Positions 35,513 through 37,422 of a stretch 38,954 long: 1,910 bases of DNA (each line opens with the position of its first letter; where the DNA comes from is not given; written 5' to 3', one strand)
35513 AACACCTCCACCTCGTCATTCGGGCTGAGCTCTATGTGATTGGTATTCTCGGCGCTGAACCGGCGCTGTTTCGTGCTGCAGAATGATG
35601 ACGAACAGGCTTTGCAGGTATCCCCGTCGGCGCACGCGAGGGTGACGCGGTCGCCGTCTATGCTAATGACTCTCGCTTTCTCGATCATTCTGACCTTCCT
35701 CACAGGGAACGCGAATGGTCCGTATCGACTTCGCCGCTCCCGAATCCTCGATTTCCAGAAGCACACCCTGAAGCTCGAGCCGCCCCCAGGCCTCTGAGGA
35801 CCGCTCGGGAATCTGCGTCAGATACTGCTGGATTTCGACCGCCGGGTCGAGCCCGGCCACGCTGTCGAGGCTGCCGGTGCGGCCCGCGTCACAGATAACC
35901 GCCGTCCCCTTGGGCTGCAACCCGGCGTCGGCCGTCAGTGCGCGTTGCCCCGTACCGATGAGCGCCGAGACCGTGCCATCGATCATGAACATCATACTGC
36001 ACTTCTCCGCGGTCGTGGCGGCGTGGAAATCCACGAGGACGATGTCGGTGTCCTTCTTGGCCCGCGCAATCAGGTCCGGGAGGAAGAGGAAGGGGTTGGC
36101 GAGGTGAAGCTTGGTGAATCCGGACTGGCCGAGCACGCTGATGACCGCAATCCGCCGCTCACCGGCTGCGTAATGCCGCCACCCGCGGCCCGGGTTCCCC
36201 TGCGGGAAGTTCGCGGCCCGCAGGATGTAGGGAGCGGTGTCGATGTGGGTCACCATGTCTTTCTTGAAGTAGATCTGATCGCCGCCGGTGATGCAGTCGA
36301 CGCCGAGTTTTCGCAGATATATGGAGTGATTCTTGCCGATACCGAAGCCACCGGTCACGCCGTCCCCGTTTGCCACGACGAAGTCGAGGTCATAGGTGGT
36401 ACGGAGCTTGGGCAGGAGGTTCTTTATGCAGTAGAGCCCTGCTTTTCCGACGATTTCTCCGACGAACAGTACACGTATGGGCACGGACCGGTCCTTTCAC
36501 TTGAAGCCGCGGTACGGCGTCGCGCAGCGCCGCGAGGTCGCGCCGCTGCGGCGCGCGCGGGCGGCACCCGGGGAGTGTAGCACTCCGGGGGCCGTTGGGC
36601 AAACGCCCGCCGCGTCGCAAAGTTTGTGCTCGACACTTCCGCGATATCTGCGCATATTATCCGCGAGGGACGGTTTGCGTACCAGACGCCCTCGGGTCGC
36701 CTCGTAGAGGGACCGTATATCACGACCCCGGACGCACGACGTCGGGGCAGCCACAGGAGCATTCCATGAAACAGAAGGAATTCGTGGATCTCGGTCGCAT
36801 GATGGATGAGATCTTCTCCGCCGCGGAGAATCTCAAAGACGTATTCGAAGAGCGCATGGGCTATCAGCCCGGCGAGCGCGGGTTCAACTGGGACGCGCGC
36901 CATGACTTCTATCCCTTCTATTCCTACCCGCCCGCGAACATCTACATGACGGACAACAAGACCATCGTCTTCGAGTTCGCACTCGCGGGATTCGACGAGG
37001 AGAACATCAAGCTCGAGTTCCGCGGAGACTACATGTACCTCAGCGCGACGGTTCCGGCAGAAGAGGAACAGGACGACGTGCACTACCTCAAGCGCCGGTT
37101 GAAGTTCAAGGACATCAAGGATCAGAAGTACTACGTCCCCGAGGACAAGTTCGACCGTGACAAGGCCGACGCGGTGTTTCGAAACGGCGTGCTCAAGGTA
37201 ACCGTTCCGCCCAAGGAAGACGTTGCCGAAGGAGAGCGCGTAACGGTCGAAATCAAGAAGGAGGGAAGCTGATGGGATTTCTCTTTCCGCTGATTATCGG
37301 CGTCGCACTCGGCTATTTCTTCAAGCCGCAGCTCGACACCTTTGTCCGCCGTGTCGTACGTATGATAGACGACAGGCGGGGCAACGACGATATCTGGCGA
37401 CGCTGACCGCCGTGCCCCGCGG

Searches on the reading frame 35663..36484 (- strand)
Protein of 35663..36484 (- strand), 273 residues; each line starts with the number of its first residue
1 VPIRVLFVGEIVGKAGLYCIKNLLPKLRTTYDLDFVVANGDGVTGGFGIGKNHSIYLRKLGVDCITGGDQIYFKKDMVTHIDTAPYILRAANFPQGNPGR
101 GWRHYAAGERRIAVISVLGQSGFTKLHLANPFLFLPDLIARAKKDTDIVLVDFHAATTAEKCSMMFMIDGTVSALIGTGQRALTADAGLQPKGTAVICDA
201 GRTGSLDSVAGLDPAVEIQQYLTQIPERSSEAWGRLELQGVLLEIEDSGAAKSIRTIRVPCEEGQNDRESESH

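Call 65: search_protein_families(library=pfam, proteins=[window:35663-36484:-], max_evalue=0.001)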
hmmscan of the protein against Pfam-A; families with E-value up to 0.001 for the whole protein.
window:35663-36484:- (273 aa): 1 family
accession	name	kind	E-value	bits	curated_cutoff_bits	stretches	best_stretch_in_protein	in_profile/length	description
PF13277.11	YmdB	-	1.5e-79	267.3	27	1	6-257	1-253/253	YmdB-like protein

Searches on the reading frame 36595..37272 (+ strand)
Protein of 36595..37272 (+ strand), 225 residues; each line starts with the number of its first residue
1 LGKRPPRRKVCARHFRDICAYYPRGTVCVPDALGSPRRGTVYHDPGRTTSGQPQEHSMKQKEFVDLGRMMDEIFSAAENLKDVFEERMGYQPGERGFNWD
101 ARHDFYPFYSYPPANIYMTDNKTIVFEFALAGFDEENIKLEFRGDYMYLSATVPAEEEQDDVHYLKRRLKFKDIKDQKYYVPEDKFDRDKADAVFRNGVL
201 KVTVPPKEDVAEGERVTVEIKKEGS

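Call 65: search_protein_families(library=pfam, proteins=[window:36595-37272:+], max_evalue=0.001)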
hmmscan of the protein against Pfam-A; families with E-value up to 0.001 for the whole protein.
window:36595-37272:+ (225 aa): 1 family
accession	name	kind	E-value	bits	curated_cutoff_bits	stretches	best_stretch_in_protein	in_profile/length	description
PF00011.27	HSP20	-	5.2e-11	43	20.8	1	119-220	4-101/102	Hsp20/alpha crystallin family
